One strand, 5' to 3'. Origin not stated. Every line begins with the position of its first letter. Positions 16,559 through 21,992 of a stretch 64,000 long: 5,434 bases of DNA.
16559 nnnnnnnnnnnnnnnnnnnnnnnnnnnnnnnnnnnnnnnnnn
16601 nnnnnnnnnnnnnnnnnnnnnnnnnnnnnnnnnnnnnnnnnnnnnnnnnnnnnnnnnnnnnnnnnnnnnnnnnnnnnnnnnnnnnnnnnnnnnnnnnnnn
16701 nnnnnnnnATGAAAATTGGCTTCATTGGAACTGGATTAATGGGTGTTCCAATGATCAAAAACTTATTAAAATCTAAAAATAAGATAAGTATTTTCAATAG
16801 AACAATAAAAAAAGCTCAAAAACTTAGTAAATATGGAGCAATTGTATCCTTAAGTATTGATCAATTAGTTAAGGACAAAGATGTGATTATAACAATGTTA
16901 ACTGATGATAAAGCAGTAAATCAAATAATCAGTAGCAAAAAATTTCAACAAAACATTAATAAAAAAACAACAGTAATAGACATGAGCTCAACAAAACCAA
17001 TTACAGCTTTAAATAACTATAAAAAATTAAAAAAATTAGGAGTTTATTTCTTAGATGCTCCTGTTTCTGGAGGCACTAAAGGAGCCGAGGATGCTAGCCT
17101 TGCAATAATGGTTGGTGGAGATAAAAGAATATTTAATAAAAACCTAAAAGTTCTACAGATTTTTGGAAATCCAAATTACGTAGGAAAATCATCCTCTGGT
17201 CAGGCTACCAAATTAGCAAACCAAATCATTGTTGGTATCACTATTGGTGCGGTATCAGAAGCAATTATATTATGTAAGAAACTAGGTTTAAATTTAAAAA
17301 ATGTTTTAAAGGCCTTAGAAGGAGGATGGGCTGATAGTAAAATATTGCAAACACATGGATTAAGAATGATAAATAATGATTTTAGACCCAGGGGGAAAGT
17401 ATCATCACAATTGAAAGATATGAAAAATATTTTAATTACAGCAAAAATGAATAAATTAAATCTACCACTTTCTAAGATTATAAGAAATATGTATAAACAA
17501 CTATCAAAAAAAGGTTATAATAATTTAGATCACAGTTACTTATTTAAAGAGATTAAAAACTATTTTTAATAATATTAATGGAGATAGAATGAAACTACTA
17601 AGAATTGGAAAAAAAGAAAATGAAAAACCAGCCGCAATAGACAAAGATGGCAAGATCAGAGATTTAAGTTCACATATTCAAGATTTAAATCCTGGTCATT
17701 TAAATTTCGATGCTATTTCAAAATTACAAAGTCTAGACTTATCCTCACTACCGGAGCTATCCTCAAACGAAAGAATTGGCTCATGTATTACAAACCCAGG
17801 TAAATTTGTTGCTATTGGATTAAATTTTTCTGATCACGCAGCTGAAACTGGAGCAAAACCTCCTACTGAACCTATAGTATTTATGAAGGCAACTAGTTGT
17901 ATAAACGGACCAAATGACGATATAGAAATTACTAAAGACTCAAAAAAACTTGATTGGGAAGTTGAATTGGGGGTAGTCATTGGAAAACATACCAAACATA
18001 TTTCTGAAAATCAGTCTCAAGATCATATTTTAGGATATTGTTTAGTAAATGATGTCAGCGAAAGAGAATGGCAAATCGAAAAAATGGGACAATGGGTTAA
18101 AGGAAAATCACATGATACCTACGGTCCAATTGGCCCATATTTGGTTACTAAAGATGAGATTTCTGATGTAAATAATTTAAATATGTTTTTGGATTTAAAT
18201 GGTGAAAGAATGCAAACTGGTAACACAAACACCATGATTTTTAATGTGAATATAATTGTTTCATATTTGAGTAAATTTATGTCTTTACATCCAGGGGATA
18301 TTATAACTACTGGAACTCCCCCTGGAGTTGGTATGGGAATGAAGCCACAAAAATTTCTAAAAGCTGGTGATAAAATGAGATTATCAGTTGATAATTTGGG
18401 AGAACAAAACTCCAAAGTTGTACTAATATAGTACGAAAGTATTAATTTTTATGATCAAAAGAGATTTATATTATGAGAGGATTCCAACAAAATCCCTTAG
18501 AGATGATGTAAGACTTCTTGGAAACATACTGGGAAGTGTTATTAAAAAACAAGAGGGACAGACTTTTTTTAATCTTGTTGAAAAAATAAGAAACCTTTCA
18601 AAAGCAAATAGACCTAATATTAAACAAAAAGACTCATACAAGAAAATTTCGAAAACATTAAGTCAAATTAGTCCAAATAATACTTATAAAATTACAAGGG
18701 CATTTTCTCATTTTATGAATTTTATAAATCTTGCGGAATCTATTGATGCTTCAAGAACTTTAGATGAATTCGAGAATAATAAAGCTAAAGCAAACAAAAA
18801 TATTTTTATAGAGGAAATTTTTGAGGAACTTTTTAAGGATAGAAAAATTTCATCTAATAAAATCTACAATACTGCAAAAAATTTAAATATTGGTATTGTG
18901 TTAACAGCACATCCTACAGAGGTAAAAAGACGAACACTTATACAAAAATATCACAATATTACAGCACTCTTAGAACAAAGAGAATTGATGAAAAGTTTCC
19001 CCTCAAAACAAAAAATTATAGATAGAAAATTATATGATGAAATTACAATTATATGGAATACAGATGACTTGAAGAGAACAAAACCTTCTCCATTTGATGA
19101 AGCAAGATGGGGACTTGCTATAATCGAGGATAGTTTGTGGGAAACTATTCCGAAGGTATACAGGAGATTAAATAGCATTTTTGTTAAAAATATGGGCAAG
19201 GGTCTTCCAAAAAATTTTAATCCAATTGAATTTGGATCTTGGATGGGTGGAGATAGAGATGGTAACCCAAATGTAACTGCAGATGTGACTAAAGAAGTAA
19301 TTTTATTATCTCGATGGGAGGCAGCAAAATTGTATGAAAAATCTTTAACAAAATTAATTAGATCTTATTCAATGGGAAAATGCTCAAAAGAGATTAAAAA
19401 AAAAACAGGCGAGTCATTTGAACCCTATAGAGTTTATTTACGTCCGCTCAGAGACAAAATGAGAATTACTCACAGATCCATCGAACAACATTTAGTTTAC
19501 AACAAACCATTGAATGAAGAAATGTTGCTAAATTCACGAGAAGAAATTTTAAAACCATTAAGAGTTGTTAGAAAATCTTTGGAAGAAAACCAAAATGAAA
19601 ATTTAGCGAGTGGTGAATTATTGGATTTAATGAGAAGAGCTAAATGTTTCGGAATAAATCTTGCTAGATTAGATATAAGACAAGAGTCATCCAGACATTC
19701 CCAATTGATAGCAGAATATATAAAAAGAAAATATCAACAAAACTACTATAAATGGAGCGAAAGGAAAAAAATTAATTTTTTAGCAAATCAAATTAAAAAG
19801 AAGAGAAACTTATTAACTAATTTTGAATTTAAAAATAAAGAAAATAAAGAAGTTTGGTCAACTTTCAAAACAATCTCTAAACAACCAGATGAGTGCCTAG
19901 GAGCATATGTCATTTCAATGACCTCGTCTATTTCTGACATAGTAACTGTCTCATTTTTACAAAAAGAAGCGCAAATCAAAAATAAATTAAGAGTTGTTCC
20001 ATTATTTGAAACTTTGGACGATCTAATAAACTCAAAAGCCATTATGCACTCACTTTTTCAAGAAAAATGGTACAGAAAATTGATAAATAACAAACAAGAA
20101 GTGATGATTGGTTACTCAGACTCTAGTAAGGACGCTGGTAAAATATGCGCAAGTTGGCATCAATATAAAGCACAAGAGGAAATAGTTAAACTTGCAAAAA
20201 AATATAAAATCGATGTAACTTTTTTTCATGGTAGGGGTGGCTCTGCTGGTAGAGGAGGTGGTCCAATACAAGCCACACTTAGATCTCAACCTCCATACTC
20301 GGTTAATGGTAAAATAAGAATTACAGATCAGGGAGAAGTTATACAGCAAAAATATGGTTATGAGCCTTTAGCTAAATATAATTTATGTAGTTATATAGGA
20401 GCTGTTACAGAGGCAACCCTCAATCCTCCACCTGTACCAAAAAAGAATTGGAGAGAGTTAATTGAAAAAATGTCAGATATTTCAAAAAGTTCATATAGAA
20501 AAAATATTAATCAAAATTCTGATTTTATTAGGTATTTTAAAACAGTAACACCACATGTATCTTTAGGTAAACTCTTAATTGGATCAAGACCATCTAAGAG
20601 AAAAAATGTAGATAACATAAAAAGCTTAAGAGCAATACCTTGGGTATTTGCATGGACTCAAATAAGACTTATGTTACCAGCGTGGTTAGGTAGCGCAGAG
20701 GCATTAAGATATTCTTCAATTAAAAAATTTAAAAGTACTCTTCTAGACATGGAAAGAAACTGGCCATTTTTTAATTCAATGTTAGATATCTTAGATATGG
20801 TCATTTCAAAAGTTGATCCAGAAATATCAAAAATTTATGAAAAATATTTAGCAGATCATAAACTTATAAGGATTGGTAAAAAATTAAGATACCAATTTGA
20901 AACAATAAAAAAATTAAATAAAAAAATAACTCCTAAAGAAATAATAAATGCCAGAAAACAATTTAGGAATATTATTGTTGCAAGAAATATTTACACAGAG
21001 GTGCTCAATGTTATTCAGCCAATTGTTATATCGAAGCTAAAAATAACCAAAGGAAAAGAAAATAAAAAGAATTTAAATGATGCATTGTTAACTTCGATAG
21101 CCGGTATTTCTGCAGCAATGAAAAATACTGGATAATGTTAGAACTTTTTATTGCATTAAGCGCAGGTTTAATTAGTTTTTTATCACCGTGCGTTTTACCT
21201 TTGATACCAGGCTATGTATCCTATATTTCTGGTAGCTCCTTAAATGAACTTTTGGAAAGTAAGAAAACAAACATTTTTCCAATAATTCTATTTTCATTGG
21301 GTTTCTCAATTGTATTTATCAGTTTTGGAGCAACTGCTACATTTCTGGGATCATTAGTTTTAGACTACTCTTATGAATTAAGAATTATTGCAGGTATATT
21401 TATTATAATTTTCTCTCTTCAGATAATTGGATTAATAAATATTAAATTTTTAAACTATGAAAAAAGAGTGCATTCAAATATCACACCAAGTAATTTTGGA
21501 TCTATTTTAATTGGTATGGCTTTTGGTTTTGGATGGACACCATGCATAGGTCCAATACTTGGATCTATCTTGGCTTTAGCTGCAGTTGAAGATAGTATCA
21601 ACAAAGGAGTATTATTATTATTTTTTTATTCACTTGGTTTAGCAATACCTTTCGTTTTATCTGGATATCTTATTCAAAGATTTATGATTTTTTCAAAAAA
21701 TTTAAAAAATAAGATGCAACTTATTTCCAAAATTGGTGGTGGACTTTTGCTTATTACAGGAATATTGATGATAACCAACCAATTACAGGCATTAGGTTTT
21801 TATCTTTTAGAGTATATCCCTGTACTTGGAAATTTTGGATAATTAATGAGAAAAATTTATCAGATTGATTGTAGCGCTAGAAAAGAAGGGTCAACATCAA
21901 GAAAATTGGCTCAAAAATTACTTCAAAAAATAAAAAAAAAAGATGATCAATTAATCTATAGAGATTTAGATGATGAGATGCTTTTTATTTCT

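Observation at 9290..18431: Hybrid L-lyxonate (vitamin C breakdown product) pathway that could deliver pyruvate + glycolate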

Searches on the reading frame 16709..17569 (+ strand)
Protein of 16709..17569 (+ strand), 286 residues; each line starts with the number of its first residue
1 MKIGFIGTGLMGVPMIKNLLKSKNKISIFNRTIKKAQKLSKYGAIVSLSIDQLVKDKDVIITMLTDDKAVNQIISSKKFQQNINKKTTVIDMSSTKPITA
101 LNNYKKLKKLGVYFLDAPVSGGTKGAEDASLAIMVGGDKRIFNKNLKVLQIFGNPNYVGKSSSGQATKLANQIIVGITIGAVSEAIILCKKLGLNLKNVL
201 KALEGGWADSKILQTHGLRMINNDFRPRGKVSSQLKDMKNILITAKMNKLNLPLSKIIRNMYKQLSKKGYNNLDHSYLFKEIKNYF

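Call 3: search_protein_families(library=pfam, proteins=[window:16709-17569:+])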
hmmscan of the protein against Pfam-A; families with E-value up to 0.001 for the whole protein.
window:16709-17569:+ (286 aa): 5 families
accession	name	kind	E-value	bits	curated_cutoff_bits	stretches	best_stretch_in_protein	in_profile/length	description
PF03446.21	NAD_binding_2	-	4e-43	147.7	21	1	2-154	1-154/161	NAD binding domain of 6-phosphogluconate dehydrogenase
PF14833.11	NAD_binding_11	-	9.4e-27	94.1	30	1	163-280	2-120/122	NAD-binding of NADP-dependent 3-hydroxyisobutyrate dehydrogenase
PF01488.26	Shikimate_DH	-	1.9e-09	38.1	24.3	1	2-100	14-119/138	Shikimate / quinate 5-dehydrogenase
PF03807.23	F420_oxidored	-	1.2e-08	35.9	21.6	1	2-93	1-92/94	NADP oxidoreductase coenzyme F420-dependent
PF02826.25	2-Hacid_dh_C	-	2.5e-06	27.5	25.1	1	2-92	38-126/178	D-isomer specific 2-hydroxyacid dehydrogenase, NAD binding domain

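Call 4: search_protein_families(library=ncbifam, proteins=[window:16709-17569:+])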
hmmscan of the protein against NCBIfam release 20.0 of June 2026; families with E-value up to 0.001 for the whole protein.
window:16709-17569:+ (286 aa): 19 families
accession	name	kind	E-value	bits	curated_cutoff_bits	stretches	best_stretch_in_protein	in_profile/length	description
TIGR01505.1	tartro_sem_red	equivalog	3.5e-72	243.1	340.75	1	2-282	1-283/291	2-hydroxy-3-oxopropionate reductase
NF008592.0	PRK11559.1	equivalog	3.2e-70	236.7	397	1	1-279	3-283/296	2-hydroxy-3-oxopropionate reductase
NF011633.0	PRK15059.1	equivalog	9.1e-57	192.4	451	1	1-280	1-281/292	2-hydroxy-3-oxopropionate reductase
TIGR01692.1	HIBADH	equivalog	2.3e-45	155.2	291.6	1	5-280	1-285/288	3-hydroxyisobutyrate dehydrogenase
NF043037.1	ThreonDh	equivalog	5.8e-38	131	350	1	2-280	4-285/297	L-threonate dehydrogenase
NF012005.0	PRK15461.1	equivalog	2.1e-34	119.1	348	1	2-283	3-287/298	sulfolactaldehyde 3-reductase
NF007161.0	PRK09599.1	subfamily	9.9e-21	74.2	271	1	1-191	1-196/302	NADP-dependent phosphogluconate dehydrogenase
TIGR00872.1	gnd_rel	equivalog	8.6e-20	71.2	297.2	1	1-191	1-194/299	phosphogluconate dehydrogenase (NAD(+)-dependent, decarboxylating)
NF006765.0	PRK09287.1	equivalog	1.6e-14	53.7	413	1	2-170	5-185/476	NADP-dependent phosphogluconate dehydrogenase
TIGR00873.1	gnd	equivalog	4.3e-14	52.2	426.7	1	2-203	1-215/467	decarboxylating NADP(+)-dependent phosphogluconate dehydrogenase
NF005814.0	PRK07680.1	equivalog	9e-08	31.6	278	1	1-98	1-101/275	late competence protein ComER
TIGR01035.1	hemA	equivalog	1.7e-07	30.5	209.55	1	5-98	185-282/416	glutamyl-tRNA reductase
NF006307.0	PRK08507.1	equivalog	5.3e-06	25.8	295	1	1-99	1-97/275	prephenate dehydrogenase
NF005063.0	PRK06476.1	equivalog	8.1e-06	25.6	254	1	1-95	1-95/258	pyrroline-5-carboxylate reductase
TIGR00507.1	aroE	equivalog_domain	1.5e-05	24.3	200.2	1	6-107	123-228/270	shikimate dehydrogenase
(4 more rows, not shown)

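Call 45: search_solved_structures(query=window:16709-17569:+, max_evalue=1e-30)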
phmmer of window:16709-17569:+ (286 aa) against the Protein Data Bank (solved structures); distinct sequences matched with E-value up to 1e-30: 8.
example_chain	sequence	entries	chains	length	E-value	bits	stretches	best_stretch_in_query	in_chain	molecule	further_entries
4dll_A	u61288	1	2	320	7.8e-64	219.1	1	2-282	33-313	2-hydroxy-3-oxopropionate reductase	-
1yb4_A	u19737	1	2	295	3.8e-50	174.3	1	1-280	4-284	tartronic semialdehyde reductase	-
9rb2_A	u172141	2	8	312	1.4e-48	169.2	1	2-283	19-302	Probable oxidoreductase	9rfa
1vpd_A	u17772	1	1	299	3.9e-48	167.7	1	1-278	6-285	TARTRONATE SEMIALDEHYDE REDUCTASE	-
3w6u_A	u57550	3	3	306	1.8e-42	149.1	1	1-274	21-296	6-phosphogluconate dehydrogenase, NAD-binding protein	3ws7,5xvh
3w6z_A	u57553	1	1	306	1.2e-41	146.4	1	1-274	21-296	6-phosphogluconate dehydrogenase, NAD-binding protein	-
5je8_A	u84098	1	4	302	1.6e-38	136.2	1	2-283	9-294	3-hydroxyisobutyrate dehydrogenase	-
3doj_A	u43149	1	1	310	2.4e-36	129.1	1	1-283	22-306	Dehydrogenase-like protein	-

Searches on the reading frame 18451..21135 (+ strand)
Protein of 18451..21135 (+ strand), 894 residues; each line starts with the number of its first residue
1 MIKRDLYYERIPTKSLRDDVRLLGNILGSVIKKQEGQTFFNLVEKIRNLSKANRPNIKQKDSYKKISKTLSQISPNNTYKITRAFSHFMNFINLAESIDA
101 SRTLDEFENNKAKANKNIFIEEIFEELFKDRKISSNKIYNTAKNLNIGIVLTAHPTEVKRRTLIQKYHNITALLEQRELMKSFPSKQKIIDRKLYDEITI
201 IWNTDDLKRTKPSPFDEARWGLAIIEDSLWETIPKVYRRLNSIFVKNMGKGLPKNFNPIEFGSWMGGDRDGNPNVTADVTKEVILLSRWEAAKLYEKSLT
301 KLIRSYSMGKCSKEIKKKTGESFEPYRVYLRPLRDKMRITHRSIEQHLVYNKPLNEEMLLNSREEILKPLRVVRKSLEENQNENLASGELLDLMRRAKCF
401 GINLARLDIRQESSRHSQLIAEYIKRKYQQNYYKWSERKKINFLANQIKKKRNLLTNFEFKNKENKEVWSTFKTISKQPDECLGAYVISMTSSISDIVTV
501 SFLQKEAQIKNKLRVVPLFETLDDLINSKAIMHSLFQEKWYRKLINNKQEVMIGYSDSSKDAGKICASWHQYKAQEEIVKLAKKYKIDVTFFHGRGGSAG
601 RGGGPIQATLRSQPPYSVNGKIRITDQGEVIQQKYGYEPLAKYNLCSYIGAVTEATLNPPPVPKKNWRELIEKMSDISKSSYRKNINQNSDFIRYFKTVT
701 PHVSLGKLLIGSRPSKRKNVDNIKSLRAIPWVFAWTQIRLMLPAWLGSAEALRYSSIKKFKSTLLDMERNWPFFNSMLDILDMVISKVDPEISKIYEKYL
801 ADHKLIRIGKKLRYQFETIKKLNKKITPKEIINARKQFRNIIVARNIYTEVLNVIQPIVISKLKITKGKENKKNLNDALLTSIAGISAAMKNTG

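Call 15: search_protein_families(library=pfam, proteins=[window:18451-21135:+])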
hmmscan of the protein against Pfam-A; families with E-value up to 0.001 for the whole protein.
window:18451-21135:+ (894 aa): 2 families
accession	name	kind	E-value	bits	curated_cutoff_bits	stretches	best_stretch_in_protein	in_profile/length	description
PF00311.23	PEPcase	-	2.9e-278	926.1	22.4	1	16-894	1-919/919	Phosphoenolpyruvate carboxylase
PF14010.12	PEPcase_2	-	1.2e-12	47.6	25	1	499-812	161-459/493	Phosphoenolpyruvate carboxylase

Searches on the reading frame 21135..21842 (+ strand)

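Call 15: search_protein_families(library=pfam, proteins=[window:21135-21842:+])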
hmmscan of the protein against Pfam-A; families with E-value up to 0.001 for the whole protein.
window:21135-21842:+ (235 aa): 2 families
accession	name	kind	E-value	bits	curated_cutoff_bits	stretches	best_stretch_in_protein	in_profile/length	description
PF02683.22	DsbD_TM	-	5.3e-15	55.7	27.1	1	4-214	5-216/219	Cytochrome C biogenesis protein transmembrane domain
PF13386.12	DsbD_2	-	7.2e-12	46.1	24.9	1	7-210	2-198/199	Cytochrome C biogenesis protein transmembrane region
